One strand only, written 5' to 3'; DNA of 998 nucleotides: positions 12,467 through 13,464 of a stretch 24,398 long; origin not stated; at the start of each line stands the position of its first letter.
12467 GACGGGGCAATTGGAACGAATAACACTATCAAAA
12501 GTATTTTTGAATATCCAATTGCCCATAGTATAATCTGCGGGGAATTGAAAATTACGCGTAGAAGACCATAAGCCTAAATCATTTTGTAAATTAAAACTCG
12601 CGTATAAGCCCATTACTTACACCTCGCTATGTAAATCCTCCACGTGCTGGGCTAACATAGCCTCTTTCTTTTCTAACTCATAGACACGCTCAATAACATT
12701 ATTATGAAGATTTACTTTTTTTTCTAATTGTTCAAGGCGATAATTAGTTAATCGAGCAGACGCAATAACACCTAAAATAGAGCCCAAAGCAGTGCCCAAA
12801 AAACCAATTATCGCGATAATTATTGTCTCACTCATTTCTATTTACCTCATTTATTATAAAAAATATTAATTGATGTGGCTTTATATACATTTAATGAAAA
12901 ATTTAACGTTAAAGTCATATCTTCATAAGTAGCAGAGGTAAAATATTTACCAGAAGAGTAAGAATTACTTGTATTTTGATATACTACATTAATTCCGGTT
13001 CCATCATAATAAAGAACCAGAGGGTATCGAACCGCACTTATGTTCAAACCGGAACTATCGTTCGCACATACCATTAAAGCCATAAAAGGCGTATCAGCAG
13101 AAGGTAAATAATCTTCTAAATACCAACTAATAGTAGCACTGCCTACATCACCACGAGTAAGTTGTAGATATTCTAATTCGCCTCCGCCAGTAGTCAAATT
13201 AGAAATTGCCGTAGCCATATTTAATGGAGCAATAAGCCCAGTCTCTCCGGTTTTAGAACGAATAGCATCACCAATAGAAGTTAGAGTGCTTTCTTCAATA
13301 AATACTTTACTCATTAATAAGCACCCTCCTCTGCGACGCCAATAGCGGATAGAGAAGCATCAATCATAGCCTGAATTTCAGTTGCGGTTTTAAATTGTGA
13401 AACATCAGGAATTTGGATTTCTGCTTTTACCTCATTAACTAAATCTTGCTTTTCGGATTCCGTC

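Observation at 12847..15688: Duplicated 'collagen-like stalk + IGDAIR-motif head' cassette inserted in the neck module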

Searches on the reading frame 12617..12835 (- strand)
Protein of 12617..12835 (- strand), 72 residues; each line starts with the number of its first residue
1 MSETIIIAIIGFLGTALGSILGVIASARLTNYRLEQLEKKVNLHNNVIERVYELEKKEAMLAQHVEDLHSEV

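Call 4: search_protein_families(library=pfam, proteins=[window:12617-12835:-], max_evalue=0.1)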
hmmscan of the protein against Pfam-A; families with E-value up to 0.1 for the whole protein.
window:12617-12835:- (72 aa): 3 families
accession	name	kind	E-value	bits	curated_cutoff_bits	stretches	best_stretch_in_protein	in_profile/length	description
PF05525.19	Branch_AA_trans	-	0.025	14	22.3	1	3-43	34-74/429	Branched-chain amino acid transport protein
PF02687.27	FtsX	-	0.031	14.7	25.5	1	7-34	51-74/120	FtsX-like permease C-terminal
PF01940.21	DUF92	-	0.043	13.6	27.5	1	4-40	187-223/251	Integral membrane protein DUF92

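Call 5: search_protein_families(library=phrogs, proteins=[window:12617-12835:-], max_evalue=0.01)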
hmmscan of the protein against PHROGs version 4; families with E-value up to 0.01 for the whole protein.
window:12617-12835:- (72 aa): 2 families
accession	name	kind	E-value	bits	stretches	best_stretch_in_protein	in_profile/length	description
phrog_1863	-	unknown function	1.3e-10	42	1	4-70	2-93/97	-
phrog_6664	-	unknown function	0.00052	21.4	1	1-72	2-75/97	-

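Call 32: search_protein_families(library=ncbifam, proteins=[window:12617-12835:-], max_evalue=0.1)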
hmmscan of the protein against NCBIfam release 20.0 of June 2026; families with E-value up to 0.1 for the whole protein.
window:12617-12835:- (72 aa): 7 families
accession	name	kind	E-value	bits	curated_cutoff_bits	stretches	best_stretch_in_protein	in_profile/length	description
TIGR02212.1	lolCE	equivalog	0.0073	15.3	362.45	1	8-38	321-353/411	lipoprotein-releasing ABC transporter permease subunit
NF053549.1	FtsL_Actino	equivalog_domain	0.02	14.8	55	0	6-42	4-40/83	cell division protein FtsL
NF008672.1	PRK11677.1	equivalog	0.025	14.5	150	1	8-65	6-56/133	Z-ring associated protein ZapG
NF053524.1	thylo_ssl2009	equivalog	0.026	15.2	58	1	12-57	11-57/90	ssl2009 family thylakoid membrane protein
TIGR01920.1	Shik_kin_archae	equivalog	0.041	13.2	126.85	1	3-66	5-71/266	shikimate kinase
NF049989.1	CD0519_CD1768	subfamily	0.041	12.4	300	1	3-60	154-212/378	CD0519/CD1768 family membrane protein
NF033635.1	SLATT_fungal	domain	0.06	13.3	35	1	4-65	50-115/128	SLATT domain-containing protein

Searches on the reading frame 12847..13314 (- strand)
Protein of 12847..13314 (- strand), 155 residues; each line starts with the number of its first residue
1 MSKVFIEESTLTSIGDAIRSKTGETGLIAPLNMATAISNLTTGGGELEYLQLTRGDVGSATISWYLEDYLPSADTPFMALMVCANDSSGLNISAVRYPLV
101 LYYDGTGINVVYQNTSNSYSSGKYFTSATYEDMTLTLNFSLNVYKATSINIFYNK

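Call 4: search_protein_families(library=pfam, proteins=[window:12847-13314:-], max_evalue=0.1)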
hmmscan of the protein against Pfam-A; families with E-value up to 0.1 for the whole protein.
window:12847-13314:- (155 aa): 0 families

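Call 5: search_protein_families(library=phrogs, proteins=[window:12847-13314:-], max_evalue=0.01)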
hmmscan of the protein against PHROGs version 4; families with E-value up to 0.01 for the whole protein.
window:12847-13314:- (155 aa): 0 families

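Call 16: search_solved_structures(query=window:12847-13314:-, max_evalue=10)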
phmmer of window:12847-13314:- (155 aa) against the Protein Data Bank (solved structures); distinct sequences matched with E-value up to 10: 8.
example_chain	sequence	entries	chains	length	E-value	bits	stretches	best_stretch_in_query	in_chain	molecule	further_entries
9wye_A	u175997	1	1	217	0.14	15.3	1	28-99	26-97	Spike protein VP25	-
5ewo_A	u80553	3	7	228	0.15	15.1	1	28-99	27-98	Structural protein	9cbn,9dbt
7tpm_A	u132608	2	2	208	0.77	12.8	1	114-151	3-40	Outer membrane lipoprotein carrier protein LolA | Outer membrane lipoprotein carrier protein (LolA)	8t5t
5kov_A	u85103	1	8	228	0.91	12.6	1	38-87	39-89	Capsid polyprotein VP90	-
9oc7_X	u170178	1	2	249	1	12.5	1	38-87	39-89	Spike protein VP25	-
5kou_A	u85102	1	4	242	1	12.4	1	38-87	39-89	Capsid polyprotein VP25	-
9cn2_A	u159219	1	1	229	1.3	12.1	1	39-87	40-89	spike protein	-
5w1n_A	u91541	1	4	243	1.5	11.9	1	39-87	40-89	Capsid polyprotein VP90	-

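Call 18: find_homologous_proteins(query=window:12847-13314:-, max_evalue=0.001)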
Query window:12847-13314:- (155 aa): 44 proteins with E <= 0.001 among 76 candidates.
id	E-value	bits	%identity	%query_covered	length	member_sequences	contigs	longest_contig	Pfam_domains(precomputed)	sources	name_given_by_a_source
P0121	6.6e-94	329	100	100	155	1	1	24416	-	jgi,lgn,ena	-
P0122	5.0e-85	300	90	100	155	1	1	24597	-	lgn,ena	-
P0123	1.1e-84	299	90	100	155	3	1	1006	-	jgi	jgi:hypothetical protein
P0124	1.2e-84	299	90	100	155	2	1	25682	-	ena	-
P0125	2.5e-82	292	87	100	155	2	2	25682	-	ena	-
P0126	1.0e-80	286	86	100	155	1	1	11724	-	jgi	jgi:hypothetical protein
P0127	2.0e-80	286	86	100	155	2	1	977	-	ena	-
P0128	9.1e-79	280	86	100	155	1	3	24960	-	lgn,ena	-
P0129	1.6e-78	279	86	100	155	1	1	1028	-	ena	-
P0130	1.5e-72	260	81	100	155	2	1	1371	-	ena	-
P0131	3.7e-54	200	64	99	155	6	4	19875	-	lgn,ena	-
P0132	1.4e-51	192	63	99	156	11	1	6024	-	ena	-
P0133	3.7e-20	90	83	38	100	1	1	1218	-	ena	-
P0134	1.0e-17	82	42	93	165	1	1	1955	-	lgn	-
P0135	1.2e-14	72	38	99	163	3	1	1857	-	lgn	-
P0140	2.1e-12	65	70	36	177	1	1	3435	-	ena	-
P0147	2.5e-8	52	71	29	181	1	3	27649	-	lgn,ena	-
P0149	9.3e-8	50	73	31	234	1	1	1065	-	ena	-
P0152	1.2e-6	46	70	28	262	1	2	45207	-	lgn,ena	-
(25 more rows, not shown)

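Call 32: search_protein_families(library=ncbifam, proteins=[window:12847-13314:-], max_evalue=0.1)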
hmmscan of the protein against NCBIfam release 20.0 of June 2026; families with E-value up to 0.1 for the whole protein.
window:12847-13314:- (155 aa): 0 families

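Call 50: predict_structure(alignment_id=A3)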
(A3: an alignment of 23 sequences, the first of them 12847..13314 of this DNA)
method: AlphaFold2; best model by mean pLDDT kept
length: 155 residues; sequences in the alignment: 23
mean_pLDDT: 85.7   pTM: 0.68
mean pLDDT of the five models: 85.7, 84.9, 78.9, 78.7, 77.8
residues with pLDDT >= 90: 71; 70-90: 74; 50-70: 8; < 50: 2
segments of 3 or more residues with pLDDT < 50: none
pLDDT, mean of each block of 10 residues (from residue 1): 68 81 75 77 79 87 95 95 82 84 95 87 92 96 88 92
secondary structure, 60 per line:
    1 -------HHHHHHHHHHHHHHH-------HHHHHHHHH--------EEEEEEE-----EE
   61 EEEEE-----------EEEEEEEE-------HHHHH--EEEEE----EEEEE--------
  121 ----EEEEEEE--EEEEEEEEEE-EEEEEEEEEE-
elements in order: H8-22 H30-38 E47-53 E59-65 E77-84 H92-96 E99-103 E108-112 E125-131 E134-143 E145-154

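Call 56: fold_search(model_id=the predicted structure, library=pdb)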
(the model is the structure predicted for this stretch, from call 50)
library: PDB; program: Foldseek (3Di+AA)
matches with E <= 10: 798; with E <= 0.001: 0
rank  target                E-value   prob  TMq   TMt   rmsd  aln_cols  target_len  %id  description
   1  6c72_A                2.3e-02  0.63  0.26  0.10   7.0       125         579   12  Crystal structure of a tailspike protein gp49 from Acinetobacter baumannii bacteriophage Fri1, a capsular polysacchari (released 2019-01-23)
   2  5bnn_A                4.7e-02  0.11  0.15  0.10  15.8       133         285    8  Crystal structure of human enterovirus D68 in complex with 6'SL (released 2015-11-18)
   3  5xne_A                5.2e-02  0.38  0.24  0.17  15.3       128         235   11  X-ray Crystal Structure of alpha-acetolactate decarboxylase from Bacillus subtilis strain 168 (released 2018-08-01)
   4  4ei0_B                5.2e-02  0.16  0.19  0.11  16.6       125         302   12  Crystal structure of a DUF4466 family protein (PARMER_03218) from Parabacteroides merdae ATCC 43184 at 2.00 A resoluti (released 2012-05-30)
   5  4ei0_A                5.2e-02  0.14  0.18  0.10  16.6       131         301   11  Crystal structure of a DUF4466 family protein (PARMER_03218) from Parabacteroides merdae ATCC 43184 at 2.00 A resoluti (released 2012-05-30)
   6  5bnp_A                7.0e-02  0.13  0.18  0.11  17.5       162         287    7  Crystal structure of human enterovirus D68 in complex with 3'SLN (released 2015-11-18)
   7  7w1d_H                7.4e-02  0.38  0.23  0.09   7.2       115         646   10  Crystal structure of Klebsiella pneumoniae K1 capsule-specific polysaccharide lyase in a C2 crystal form (released 2022-05-18)
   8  5tzn_G                7.8e-02  0.21  0.22  0.23  18.7       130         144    5  Structure of the viral immunoevasin m12 (Smith) bound to the natural killer cell receptor NKR-P1B (B6) (released 2017-05-24)
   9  5xne_B                8.3e-02  0.20  0.21  0.15  15.2       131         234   11  X-ray Crystal Structure of alpha-acetolactate decarboxylase from Bacillus subtilis strain 168 (released 2018-08-01)
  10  6j3d_B                8.3e-02  0.13  0.17  0.12  15.2       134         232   11  Crystal structure of acetolactate decarboxylase from Bacillus subtilis subspecies spizizenii in space group P21212 (released 2019-11-13)
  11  8x98_C                8.3e-02  0.09  0.17  0.13  18.5       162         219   12  Cryo-EM structure of coxsackievirus A16 mature virion in complex with Fab h1A6.2 (released 2024-09-04)
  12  5tzn_F                9.3e-02  0.28  0.25  0.28   8.4       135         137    8  Structure of the viral immunoevasin m12 (Smith) bound to the natural killer cell receptor NKR-P1B (B6) (released 2017-05-24)
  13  8eok_A                9.3e-02  0.18  0.19  0.12  15.4       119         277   13  Structure of the C3bB proconvertase in complex with lufaxin and factor Xa (released 2023-08-30)
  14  2xpj_C                9.9e-02  0.18  0.22  0.20  15.1       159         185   14  Crystal structure of Physalis Mottle Virus with intact ordered RNA (released 2010-09-15)
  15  7ec5_A                9.9e-02  0.11  0.18  0.11  18.3       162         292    9  EV-D68 in complex with 8F12 Fab (released 2021-03-31)
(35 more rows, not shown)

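Call 69: search_protein_families(library=pfam, proteins=[P0152, P0149, P0147, P0140], max_evalue=0.001)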
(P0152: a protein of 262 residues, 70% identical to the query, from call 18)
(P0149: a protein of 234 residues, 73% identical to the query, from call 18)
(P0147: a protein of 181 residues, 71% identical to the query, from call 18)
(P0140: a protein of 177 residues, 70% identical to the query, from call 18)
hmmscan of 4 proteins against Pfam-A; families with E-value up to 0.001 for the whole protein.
P0152 (262 aa): 0 families

P0149 (234 aa): 0 families

P0147 (181 aa): 0 families

P0140 (177 aa): 0 families
